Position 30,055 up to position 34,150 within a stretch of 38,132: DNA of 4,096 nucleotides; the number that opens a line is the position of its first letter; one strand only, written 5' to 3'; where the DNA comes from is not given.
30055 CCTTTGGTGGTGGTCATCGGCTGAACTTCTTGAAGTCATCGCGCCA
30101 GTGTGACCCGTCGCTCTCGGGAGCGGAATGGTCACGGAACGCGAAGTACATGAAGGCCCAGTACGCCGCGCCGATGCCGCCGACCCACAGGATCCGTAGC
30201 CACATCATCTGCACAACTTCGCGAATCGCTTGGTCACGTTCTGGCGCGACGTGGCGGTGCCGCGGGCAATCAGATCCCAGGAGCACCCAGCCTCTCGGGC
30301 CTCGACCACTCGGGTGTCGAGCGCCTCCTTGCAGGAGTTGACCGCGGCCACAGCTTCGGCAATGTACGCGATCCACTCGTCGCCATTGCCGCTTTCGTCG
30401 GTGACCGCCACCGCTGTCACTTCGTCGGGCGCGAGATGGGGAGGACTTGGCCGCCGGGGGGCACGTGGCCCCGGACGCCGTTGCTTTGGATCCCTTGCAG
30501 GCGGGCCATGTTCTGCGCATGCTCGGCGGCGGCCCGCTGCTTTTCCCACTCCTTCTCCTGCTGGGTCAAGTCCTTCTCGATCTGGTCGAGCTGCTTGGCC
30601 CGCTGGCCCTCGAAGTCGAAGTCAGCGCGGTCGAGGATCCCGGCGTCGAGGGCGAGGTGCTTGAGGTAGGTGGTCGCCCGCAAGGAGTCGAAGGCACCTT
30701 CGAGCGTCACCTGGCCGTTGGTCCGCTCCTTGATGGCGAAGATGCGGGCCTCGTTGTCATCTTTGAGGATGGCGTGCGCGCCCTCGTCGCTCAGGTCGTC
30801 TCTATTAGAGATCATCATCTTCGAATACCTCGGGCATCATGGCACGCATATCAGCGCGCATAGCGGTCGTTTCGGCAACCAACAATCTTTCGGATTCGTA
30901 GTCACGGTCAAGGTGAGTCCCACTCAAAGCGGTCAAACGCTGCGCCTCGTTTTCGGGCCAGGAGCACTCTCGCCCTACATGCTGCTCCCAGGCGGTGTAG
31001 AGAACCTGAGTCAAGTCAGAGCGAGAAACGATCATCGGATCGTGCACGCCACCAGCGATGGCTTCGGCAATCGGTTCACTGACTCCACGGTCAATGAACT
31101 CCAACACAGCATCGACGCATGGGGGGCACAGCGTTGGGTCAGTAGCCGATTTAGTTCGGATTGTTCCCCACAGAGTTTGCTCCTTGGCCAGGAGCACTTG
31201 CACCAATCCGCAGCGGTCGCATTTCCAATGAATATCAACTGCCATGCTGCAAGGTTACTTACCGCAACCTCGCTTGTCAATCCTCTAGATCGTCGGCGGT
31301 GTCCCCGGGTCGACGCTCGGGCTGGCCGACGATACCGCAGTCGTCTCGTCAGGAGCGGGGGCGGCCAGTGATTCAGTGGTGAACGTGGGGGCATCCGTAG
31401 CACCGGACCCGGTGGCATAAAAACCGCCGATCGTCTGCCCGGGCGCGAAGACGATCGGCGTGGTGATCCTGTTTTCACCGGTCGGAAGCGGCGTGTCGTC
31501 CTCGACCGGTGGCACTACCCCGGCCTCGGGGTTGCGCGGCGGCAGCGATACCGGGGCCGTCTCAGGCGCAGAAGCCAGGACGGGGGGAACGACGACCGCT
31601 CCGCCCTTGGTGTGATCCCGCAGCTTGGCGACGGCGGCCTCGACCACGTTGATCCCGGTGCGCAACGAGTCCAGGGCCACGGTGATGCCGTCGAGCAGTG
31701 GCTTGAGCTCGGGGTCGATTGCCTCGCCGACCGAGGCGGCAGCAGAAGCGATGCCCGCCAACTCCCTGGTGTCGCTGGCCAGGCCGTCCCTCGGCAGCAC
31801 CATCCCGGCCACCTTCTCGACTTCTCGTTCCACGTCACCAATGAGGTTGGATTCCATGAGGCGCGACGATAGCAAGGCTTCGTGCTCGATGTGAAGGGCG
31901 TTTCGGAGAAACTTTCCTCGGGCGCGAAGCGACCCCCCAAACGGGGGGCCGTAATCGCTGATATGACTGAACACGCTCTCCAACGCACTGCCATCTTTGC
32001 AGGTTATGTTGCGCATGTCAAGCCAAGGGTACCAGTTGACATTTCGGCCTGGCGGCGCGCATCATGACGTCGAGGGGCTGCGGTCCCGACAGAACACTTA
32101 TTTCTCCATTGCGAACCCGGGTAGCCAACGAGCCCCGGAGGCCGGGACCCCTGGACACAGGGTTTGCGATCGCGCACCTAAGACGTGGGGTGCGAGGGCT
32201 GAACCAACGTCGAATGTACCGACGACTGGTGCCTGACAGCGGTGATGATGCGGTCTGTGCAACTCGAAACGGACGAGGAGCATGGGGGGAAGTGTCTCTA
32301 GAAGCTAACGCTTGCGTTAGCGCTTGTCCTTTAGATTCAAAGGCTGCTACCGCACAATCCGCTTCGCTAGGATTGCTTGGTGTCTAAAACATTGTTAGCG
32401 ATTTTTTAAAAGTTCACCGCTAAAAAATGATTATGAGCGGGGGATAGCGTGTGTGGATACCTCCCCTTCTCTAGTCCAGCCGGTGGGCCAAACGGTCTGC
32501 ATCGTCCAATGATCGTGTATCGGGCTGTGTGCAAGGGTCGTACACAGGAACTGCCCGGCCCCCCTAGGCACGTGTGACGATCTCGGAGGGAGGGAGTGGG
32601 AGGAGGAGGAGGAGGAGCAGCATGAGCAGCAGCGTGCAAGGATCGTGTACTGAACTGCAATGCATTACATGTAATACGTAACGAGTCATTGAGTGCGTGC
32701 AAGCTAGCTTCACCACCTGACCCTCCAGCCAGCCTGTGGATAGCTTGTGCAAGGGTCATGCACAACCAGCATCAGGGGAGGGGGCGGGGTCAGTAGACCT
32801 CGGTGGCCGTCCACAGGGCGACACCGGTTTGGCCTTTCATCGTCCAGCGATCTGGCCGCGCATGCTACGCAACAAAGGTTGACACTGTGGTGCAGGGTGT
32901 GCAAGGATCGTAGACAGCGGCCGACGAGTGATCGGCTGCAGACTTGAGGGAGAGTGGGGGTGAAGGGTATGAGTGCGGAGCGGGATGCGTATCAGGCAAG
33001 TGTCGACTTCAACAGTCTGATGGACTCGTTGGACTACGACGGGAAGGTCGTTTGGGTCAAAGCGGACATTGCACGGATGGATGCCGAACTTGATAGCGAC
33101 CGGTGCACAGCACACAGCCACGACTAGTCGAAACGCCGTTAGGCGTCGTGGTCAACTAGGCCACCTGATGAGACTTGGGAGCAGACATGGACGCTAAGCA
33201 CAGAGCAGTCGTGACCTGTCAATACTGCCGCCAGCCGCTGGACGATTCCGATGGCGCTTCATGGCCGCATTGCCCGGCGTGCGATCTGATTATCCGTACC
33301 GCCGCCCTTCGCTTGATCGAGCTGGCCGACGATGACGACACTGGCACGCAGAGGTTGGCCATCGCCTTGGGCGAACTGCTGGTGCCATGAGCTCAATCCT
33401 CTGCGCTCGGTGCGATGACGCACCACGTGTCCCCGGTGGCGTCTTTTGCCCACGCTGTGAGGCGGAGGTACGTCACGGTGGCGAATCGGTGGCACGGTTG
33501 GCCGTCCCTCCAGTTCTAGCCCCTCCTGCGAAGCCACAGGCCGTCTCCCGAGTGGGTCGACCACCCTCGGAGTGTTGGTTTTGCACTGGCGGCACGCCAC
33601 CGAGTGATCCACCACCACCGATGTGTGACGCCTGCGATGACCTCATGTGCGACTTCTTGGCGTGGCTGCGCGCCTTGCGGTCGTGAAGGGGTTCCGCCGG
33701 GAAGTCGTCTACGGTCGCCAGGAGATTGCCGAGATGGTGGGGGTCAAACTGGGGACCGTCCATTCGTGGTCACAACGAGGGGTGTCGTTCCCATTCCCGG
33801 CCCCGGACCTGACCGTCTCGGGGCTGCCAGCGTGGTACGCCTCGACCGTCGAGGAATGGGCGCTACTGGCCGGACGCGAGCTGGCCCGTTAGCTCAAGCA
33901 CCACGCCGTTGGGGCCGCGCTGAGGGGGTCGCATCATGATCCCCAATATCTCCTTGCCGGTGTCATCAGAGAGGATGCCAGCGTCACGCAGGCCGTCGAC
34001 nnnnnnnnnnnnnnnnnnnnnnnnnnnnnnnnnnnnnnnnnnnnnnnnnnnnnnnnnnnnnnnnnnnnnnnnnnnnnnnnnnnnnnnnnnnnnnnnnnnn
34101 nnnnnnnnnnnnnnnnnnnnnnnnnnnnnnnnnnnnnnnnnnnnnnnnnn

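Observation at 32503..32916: Six same-orientation copies of a 19-bp partly dyad-symmetric motif in the ~0.95-kb gene-free control region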

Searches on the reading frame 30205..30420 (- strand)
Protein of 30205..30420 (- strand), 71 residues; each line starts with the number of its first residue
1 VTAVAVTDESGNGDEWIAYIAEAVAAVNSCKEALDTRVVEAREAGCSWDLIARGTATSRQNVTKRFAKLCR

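Call 70: search_protein_families(library=pfam, proteins=[window:30205-30420:-], max_evalue=1)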
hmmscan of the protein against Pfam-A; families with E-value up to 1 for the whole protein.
window:30205-30420:- (71 aa): 2 families
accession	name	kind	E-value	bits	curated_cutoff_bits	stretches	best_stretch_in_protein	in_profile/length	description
PF19889.5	DUF6362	-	0.14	12.9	31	1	22-68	48-93/98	Domain of unknown function (DUF6362)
PF17808.7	fn3_PAP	-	0.17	12.4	33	1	3-35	19-51/118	Fn3-like domain from Purple Acid Phosphatase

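Call 82: predict_structure(protein=window:30205-30420:-)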
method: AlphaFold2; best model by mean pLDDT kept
length: 71 residues; sequences in the alignment: 1
mean_pLDDT: 61.8   pTM: 0.37
mean pLDDT of the five models: 61.8, 61.6, 60.4, 58.8, 53.5
residues with pLDDT >= 90: 0; 70-90: 28; 50-70: 23; < 50: 20
segments of 3 or more residues with pLDDT < 50: 1-5, 51-58, 69-71
pLDDT, mean of each block of 10 residues (from residue 1): 49 65 79 78 65 48 51 42
secondary structure, 60 per line:
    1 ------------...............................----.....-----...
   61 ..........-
elements in order: H13-43 H48-52 H58-70

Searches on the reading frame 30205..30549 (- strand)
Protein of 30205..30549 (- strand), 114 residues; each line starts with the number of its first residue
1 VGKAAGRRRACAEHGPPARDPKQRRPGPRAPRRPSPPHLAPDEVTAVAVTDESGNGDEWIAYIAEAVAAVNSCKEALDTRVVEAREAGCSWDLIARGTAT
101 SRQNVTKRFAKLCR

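Call 11: search_protein_families(library=pfam, proteins=[window:30205-30549:-], max_evalue=0.01)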
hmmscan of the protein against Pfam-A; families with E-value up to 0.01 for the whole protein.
window:30205-30549:- (114 aa): 0 families

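Call 12: search_protein_families(library=phrogs, proteins=[window:30205-30549:-], max_evalue=0.01)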
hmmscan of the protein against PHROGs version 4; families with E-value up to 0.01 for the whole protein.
window:30205-30549:- (114 aa): 1 family
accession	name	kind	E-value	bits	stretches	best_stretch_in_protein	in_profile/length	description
phrog_686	-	DNA, RNA and nucleotide metabolism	6.1e-05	24.2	1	67-110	27-70/76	HTH DNA binding protein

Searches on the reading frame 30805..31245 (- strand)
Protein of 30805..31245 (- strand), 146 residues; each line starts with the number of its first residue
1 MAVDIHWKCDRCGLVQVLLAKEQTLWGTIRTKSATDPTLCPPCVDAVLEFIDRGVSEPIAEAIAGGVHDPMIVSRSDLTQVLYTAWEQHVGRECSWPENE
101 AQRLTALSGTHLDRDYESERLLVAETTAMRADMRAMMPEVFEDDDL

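Call 11: search_protein_families(library=pfam, proteins=[window:30805-31245:-], max_evalue=0.01)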
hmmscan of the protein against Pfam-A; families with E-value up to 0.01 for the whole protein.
window:30805-31245:- (146 aa): 1 family
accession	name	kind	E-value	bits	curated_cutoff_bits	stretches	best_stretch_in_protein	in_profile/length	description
PF13451.12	zf_Tbcl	-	4.7e-05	23.7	24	1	4-44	2-40/48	Probable treble clef domain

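Call 12: search_protein_families(library=phrogs, proteins=[window:30805-31245:-], max_evalue=0.01)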
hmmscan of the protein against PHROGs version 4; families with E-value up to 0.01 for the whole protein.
window:30805-31245:- (146 aa): 0 families

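Call 70: search_protein_families(library=pfam, proteins=[window:30805-31245:-], max_evalue=1)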
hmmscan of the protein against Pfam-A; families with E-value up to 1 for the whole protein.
window:30805-31245:- (146 aa): 1 family
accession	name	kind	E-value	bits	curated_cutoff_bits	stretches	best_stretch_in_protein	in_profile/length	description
PF13451.12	zf_Tbcl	-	4.7e-05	23.7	24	1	4-44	2-40/48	Probable treble clef domain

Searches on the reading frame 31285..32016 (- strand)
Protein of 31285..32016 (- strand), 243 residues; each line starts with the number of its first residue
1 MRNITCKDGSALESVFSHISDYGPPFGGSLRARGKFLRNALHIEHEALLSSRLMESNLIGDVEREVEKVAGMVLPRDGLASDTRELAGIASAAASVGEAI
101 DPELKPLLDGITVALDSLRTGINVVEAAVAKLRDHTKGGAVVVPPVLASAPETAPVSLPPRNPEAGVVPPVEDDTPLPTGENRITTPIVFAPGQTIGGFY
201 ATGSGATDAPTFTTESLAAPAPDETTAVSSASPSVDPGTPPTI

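Call 11: search_protein_families(library=pfam, proteins=[window:31285-32016:-], max_evalue=0.01)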
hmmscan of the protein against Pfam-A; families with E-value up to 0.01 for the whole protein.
window:31285-32016:- (243 aa): 0 families

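Call 12: search_protein_families(library=phrogs, proteins=[window:31285-32016:-], max_evalue=0.01)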
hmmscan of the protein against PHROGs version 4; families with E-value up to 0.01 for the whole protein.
window:31285-32016:- (243 aa): 0 families

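Call 24: find_related_loci(query=window:31285-32016:-, collection=viral_contigs, flank=6000)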
Query window:31285-32016:- (243 aa) in viral_contigs; peptide patterns used: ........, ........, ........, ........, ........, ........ (x = any residue, [..] = any of these).
21 stretches matched a pattern, but none encodes a relative of the query by tblastn (E <= 1e-3).
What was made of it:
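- Tried and rejected: No relatives (call 24).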

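Call 33: find_encoding_contigs(protein=window:31285-32016:-, flank=6000, max_places=10)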
Protein window:31285-32016:- (243 aa): 5 contigs read that carry it; 4 places shown.
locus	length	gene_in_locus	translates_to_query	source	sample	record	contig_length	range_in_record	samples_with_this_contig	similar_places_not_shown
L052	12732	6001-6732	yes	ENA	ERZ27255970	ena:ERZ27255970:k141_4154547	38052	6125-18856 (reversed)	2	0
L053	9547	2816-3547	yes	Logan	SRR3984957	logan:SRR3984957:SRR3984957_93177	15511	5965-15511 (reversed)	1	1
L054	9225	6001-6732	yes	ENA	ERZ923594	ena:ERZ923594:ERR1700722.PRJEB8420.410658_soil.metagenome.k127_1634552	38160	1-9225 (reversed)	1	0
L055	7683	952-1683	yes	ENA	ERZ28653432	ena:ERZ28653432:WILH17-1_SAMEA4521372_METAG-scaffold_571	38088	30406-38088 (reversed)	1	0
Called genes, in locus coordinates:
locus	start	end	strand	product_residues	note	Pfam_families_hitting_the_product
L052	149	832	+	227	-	PF09414:RNA_ligase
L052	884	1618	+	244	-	-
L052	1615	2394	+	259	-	PF01555:N6_N4_Mtase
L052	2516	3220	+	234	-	-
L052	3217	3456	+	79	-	-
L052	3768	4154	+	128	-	-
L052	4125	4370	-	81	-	-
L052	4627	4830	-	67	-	-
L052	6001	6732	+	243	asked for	-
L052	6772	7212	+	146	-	PF13451:zf_Tbcl (faint)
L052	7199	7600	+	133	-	-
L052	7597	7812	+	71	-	-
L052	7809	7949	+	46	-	-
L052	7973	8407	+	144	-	-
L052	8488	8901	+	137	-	-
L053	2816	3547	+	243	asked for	-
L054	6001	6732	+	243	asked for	-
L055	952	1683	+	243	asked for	-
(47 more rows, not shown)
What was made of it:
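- Checked: Gene callers on identical contigs call nothing between window 32017 and 33186 (call 33).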

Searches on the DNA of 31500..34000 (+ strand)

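Call 6: search_dna_similar(query=window:32000-33200:+, collection=phages, mode=distant, max_rows=30)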
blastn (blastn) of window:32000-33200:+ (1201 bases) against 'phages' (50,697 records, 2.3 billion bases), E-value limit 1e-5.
No match.

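Call 13: search_rna_families(source=window, start=31500, end=34000, threshold=evalue, max_evalue=1)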
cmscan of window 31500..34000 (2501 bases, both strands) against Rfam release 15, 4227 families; matches with E-value up to 1: 0.
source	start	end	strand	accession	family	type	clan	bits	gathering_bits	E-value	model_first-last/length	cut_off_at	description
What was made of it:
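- There is no Rfam match (call 13).
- Tried and rejected: Nothing (call 13).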

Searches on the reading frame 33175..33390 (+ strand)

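Call 11: search_protein_families(library=pfam, proteins=[window:33175-33390:+], max_evalue=0.01)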
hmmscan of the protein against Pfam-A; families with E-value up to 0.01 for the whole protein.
window:33175-33390:+ (71 aa): 1 family
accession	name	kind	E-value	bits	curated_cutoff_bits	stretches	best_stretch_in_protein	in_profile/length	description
PF19134.6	DUF5817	-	0.0056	17.1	31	1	11-59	2-50/57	Domain of unknown function (DUF5817)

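Call 12: search_protein_families(library=phrogs, proteins=[window:33175-33390:+], max_evalue=0.01)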
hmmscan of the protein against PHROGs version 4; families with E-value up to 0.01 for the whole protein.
window:33175-33390:+ (71 aa): 1 family
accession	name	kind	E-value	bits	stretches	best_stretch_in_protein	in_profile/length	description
phrog_5602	-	unknown function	0.0058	17.3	1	4-41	10-53/60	-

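Call 70: search_protein_families(library=pfam, proteins=[window:33187-33390:+], max_evalue=1)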
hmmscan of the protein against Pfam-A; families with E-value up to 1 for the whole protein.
window:33187-33390:+ (67 aa): 3 families
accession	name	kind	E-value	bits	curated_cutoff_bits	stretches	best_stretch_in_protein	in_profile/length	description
PF19134.6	DUF5817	-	0.0047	17.3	31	1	7-55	2-50/57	Domain of unknown function (DUF5817)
PF23145.1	Zf_2nd_IFT121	-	0.025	14.7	25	1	7-32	15-40/45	IFT121, second zinc finger domain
PF24460.1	DUF7575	-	0.53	10.1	28.5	0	7-20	2-15/28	Domain of unknown function (DUF7575)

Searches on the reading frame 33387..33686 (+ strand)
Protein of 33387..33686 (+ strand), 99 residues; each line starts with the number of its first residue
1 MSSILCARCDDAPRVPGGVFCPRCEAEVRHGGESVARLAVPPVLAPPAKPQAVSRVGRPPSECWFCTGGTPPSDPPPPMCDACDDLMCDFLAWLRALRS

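Call 11: search_protein_families(library=pfam, proteins=[window:33387-33686:+], max_evalue=0.01)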
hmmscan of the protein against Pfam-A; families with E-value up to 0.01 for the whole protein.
window:33387-33686:+ (99 aa): 0 families

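Call 12: search_protein_families(library=phrogs, proteins=[window:33387-33686:+], max_evalue=0.01)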
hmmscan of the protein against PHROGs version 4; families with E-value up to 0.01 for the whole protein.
window:33387-33686:+ (99 aa): 0 families

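Call 70: search_protein_families(library=pfam, proteins=[window:33387-33686:+], max_evalue=1)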
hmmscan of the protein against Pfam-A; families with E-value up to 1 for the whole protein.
window:33387-33686:+ (99 aa): 4 families
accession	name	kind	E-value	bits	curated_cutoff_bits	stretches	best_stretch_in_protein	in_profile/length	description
PF18912.6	DZR_2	-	0.21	11.9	27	1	6-29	10-32/56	Double zinc ribbon domain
PF12773.13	DZR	-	0.4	11.3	27.3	0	6-83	1-44/45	Double zinc ribbon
PF03811.18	Zn_ribbon_InsA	-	0.47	10.7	26.1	1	19-31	6-20/35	InsA N-terminal domain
PF18439.7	zf_UBZ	-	0.51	10.5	25.6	0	19-28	3-12/32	Ubiquitin-Binding Zinc Finger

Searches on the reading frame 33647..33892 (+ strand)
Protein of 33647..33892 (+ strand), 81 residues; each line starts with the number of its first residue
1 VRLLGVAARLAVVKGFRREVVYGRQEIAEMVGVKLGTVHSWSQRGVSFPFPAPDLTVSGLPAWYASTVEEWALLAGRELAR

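Call 11: search_protein_families(library=pfam, proteins=[window:33647-33892:+], max_evalue=0.01)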
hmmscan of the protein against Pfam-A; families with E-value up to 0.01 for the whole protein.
window:33647-33892:+ (81 aa): 3 families
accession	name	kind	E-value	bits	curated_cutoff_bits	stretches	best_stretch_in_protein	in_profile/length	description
PF06056.18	Terminase_5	-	0.00061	20.1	20.3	1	22-44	14-36/58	Putative ATPase subunit of terminase (gpP-like)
PF08281.18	Sigma70_r4_2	-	0.0024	17.9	25.7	1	25-46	30-51/54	Sigma-70, region 4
PF13384.12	HTH_23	-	0.0031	17.7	24.6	1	7-44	5-40/50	Homeodomain-like domain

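Call 12: search_protein_families(library=phrogs, proteins=[window:33647-33892:+], max_evalue=0.01)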
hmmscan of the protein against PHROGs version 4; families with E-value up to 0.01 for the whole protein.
window:33647-33892:+ (81 aa): 5 families
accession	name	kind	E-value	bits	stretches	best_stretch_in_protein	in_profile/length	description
phrog_597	-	DNA, RNA and nucleotide metabolism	3.2e-11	44.6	1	20-72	111-161/200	DNA binding protein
phrog_2474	-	transcription regulation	0.00087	20.2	1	19-60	46-79/118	MerR-like transcriptional regulator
phrog_8008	-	DNA, RNA and nucleotide metabolism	0.0011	19.6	1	23-46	16-39/66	DNA binding protein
phrog_66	-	integration and excision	0.0016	19.2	1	19-72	91-140/412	excisionase and transcriptional regulator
phrog_4745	-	DNA, RNA and nucleotide metabolism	0.0035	18.1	1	21-72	31-84/107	DNA binding protein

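Call 51: find_homologous_proteins(query=window:33647-33892:+, max_evalue=0.001)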
Query window:33647-33892:+ (81 aa): 2 proteins with E <= 0.001 among 5 candidates.
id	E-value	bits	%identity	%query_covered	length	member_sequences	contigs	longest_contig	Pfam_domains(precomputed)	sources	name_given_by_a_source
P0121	1.7e-45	170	99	100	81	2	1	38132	-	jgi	-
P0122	7.9e-27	110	100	64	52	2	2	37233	-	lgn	-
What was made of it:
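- Tried and rejected: Only itself (call 51).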

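Call 70: search_protein_families(library=pfam, proteins=[window:33647-33892:+], max_evalue=1)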
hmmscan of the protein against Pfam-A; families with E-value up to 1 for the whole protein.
window:33647-33892:+ (81 aa): 7 families
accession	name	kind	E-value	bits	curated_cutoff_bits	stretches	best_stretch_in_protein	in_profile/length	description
PF06056.18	Terminase_5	-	0.00061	20.1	20.3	1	22-44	14-36/58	Putative ATPase subunit of terminase (gpP-like)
PF08281.18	Sigma70_r4_2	-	0.0024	17.9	25.7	1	25-46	30-51/54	Sigma-70, region 4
PF13384.12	HTH_23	-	0.0031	17.7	24.6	1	7-44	5-40/50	Homeodomain-like domain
PF15943.11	YdaS_toxin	-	0.03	14.6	30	1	21-45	8-34/65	Bacterial toxin YdaS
PF12728.13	HTH_17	-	0.085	13.6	27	1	24-45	4-25/51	Helix-turn-helix domain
PF23125.1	Xre-MbcA-ParS_M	-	0.13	12.5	27.8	1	22-45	2-25/51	Antitoxin Xre/MbcA/ParS-like, middle domain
PF04545.22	Sigma70_r4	-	0.19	11.7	24.1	1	25-45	24-44/50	Sigma-70, region 4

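Call 74: predict_structure(protein=window:33647-33892:+)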
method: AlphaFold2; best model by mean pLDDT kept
length: 81 residues; sequences in the alignment: 1
mean_pLDDT: 50.6   pTM: 0.18
mean pLDDT of the five models: 50.6, 42.7, 42.7, 39.5, 36.4
residues with pLDDT >= 90: 0; 70-90: 6; 50-70: 33; < 50: 42
segments of 3 or more residues with pLDDT < 50: 15-19, 32-43, 46-57, 59-61
pLDDT, mean of each block of 10 residues (from residue 1): 51 48 52 43 42 44 53 71 57
secondary structure, 60 per line:
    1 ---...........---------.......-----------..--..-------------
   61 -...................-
elements in order: H4-14 H24-30 H62-80
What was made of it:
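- Tried and rejected: Too poor for fold search (pLDDT 51 and 62; calls 74, 82).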
